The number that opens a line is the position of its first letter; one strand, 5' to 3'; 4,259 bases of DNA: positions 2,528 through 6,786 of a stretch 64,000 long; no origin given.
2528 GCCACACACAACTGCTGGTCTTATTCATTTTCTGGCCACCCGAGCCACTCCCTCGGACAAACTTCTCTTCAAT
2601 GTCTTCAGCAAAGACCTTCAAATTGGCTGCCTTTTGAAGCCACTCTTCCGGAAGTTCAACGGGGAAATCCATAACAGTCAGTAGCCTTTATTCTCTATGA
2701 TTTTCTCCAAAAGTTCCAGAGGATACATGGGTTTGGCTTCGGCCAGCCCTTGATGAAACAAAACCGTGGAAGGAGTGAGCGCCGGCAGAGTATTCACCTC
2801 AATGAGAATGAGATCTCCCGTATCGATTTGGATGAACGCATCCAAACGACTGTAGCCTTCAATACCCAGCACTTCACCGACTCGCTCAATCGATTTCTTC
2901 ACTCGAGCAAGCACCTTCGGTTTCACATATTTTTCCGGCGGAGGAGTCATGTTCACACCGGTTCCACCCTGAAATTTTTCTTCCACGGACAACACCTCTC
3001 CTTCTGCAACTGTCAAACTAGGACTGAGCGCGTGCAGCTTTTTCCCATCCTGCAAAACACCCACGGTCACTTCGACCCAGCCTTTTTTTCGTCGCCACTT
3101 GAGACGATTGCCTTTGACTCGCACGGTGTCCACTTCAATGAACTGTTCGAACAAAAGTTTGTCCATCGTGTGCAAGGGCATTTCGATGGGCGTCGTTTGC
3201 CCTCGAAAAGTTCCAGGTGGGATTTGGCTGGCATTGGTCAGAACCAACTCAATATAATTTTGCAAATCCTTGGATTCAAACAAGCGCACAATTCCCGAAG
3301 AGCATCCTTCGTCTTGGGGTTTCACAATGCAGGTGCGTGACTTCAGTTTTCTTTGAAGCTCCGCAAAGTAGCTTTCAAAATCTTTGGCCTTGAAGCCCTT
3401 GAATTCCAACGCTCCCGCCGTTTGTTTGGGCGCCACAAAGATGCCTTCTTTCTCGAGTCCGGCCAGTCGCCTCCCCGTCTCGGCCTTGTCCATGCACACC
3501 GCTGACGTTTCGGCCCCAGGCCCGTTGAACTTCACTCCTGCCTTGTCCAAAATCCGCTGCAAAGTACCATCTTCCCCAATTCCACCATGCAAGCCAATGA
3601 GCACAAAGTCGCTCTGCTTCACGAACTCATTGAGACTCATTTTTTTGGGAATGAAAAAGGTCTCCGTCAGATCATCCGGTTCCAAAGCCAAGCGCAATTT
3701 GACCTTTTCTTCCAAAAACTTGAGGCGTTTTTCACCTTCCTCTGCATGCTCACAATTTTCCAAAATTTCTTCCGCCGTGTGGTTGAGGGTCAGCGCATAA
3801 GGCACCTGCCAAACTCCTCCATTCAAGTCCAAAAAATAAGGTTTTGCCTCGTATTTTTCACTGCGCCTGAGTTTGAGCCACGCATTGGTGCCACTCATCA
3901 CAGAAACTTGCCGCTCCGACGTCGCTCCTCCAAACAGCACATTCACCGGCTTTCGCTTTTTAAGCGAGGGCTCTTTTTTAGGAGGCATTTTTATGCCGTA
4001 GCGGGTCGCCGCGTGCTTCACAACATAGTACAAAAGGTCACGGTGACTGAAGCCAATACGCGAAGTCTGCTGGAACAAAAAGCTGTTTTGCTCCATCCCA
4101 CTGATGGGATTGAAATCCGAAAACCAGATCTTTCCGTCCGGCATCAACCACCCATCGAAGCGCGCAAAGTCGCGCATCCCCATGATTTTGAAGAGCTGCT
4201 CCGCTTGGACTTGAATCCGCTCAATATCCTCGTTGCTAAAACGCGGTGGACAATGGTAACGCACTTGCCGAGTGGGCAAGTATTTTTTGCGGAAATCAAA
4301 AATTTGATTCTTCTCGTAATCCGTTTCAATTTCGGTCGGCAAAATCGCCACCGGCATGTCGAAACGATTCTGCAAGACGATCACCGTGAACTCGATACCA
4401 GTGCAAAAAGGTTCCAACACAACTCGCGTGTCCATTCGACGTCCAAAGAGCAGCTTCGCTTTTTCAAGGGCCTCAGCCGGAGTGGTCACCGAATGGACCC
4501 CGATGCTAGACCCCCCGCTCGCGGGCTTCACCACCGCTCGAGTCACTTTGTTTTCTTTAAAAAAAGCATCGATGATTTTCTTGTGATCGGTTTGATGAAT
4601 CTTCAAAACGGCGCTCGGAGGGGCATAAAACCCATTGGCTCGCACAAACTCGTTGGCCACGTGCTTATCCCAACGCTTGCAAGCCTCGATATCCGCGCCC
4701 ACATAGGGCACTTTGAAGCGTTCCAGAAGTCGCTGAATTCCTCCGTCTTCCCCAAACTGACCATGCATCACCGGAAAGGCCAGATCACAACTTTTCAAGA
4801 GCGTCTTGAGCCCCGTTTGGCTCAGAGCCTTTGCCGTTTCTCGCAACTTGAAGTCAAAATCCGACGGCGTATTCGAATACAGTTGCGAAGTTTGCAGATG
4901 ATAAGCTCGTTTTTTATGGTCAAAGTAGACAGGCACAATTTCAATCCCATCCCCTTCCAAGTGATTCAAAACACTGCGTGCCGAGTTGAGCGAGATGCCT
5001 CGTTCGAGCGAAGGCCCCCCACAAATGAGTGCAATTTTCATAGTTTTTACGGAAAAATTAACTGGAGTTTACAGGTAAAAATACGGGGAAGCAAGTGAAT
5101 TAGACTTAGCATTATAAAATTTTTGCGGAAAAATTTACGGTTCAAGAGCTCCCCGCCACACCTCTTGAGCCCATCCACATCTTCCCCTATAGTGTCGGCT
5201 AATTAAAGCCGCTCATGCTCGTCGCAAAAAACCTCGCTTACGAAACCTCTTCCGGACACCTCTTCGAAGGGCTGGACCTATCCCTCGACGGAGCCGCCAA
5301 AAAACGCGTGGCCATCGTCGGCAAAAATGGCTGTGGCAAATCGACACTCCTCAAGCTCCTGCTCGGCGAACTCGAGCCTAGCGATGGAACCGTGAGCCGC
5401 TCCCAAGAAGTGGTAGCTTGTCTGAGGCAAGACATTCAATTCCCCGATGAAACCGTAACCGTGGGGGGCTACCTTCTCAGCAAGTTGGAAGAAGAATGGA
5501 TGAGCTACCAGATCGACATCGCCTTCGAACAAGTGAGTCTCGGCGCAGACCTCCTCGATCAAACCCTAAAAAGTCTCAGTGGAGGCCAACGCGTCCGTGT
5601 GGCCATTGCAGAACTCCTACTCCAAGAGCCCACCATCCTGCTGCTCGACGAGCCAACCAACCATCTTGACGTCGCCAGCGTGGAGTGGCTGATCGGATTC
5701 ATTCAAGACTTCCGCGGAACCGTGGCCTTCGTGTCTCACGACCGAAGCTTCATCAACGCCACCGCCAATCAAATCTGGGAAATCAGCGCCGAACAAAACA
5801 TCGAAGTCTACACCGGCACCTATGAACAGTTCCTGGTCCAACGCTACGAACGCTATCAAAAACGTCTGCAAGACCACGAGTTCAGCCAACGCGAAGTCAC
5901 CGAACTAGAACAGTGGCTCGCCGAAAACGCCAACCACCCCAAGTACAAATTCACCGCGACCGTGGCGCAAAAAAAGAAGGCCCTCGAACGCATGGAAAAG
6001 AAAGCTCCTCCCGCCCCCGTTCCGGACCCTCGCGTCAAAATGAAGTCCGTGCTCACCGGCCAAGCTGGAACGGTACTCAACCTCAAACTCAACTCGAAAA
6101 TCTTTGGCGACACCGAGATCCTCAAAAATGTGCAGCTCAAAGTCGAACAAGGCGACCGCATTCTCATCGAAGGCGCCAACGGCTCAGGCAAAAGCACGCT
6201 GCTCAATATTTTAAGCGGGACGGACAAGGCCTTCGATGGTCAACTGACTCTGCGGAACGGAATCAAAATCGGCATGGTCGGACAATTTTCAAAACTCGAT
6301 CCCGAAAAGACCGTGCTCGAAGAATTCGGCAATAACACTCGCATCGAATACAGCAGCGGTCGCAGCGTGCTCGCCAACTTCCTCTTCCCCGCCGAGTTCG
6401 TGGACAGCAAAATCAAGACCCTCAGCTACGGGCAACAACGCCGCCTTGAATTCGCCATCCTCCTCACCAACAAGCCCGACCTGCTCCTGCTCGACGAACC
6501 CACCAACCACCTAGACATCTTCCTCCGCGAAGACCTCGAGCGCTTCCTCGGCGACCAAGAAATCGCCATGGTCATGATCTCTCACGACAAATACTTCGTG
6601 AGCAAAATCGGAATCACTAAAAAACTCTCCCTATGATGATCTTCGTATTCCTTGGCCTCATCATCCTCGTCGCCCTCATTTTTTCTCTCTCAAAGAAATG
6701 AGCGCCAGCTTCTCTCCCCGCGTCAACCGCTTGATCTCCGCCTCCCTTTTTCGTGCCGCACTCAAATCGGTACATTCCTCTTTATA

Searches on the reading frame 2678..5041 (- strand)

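Call 80: search_protein_families(library=pfam, proteins=[window:2678-5041:-], max_evalue=0.001)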
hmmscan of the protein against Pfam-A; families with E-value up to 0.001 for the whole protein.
window:2678-5041:- (787 aa): 4 families
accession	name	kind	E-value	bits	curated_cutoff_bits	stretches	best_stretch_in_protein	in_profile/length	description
PF01820.27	Dala_Dala_lig_N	-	3.8e-47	160.2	34.6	2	2-116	1-121/121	D-ala D-ala ligase N-terminus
PF07478.18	Dala_Dala_lig_C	-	2.8e-41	141.7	24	2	161-340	31-202/204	D-ala D-ala ligase C-terminus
PF13535.11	ATP-grasp_4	-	3.8e-05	23.8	27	0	570-606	4-40/160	ATP-grasp domain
PF02655.19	ATP-grasp_3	-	0.00024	21.7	23.2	0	163-230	28-87/160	ATP-grasp domain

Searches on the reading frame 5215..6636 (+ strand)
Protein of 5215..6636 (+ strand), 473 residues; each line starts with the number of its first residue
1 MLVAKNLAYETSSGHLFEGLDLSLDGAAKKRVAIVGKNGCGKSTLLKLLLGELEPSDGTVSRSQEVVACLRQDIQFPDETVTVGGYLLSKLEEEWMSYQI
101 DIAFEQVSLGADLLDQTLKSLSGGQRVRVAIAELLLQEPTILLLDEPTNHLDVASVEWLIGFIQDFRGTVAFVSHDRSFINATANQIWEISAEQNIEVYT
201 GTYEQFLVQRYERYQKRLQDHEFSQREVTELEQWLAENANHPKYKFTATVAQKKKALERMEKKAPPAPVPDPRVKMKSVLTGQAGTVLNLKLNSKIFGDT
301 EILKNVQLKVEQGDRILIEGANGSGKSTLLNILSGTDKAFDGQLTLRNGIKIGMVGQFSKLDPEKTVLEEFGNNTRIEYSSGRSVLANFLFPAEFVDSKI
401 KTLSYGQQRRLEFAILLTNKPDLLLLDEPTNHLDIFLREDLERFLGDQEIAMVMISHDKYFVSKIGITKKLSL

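Call 80: search_protein_families(library=pfam, proteins=[window:5215-6636:+], max_evalue=0.001)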
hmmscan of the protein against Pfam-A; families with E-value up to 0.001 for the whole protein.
window:5215-6636:+ (473 aa): 23 families
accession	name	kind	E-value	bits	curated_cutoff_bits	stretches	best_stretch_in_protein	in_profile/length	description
PF00005.33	ABC_tran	-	4.8e-55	186.3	25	2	21-149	3-137/137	ABC transporter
PF13304.12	AAA_21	-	1.6e-17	65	27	0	403-447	238-285/304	AAA domain, putative AbiEii toxin, Type IV TA system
PF12848.13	ABC_tran_Xtn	-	4e-10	40.1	25.9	1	194-267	6-77/85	ABC transporter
PF02463.25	SMC_N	-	6.8e-10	39.2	40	0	29-192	24-213/220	RecF/RecN/SMC N terminal domain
PF13555.12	AAA_29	-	3.4e-09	36.8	27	1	306-330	15-39/61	P-loop containing region of AAA domain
PF13476.12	AAA_23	-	2.5e-08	35.2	27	0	316-334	22-40/201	AAA domain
PF03193.22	RsgA_GTPase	-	6.5e-07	29.8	30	0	28-64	105-141/174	RsgA GTPase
PF01926.29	MMR_HSR1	-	1.5e-06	28.7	21.9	0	31-53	1-23/113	50S ribosome-binding GTPase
PF13191.12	AAA_16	-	3.3e-06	28.1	32.6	0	31-155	26-148/167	AAA ATPase domain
PF05729.18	NACHT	-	3.7e-06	27.3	26.7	0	31-53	2-24/167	NACHT domain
PF13238.12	AAA_18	-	2.2e-05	25.4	29.4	0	316-336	1-21/128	AAA domain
PF20720.3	nSTAND3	-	2.2e-05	24.6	27.2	0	299-333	3-37/155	Novel STAND NTPase 3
PF13401.12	AAA_22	-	2.3e-05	25.2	27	0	32-149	8-95/130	AAA domain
PF01935.23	DUF87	-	3.7e-05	24.4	23.2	0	22-53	16-47/220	Helicase HerA, central domain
PF13521.12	AAA_28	-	4e-05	24.3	27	0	315-334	1-20/164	AAA domain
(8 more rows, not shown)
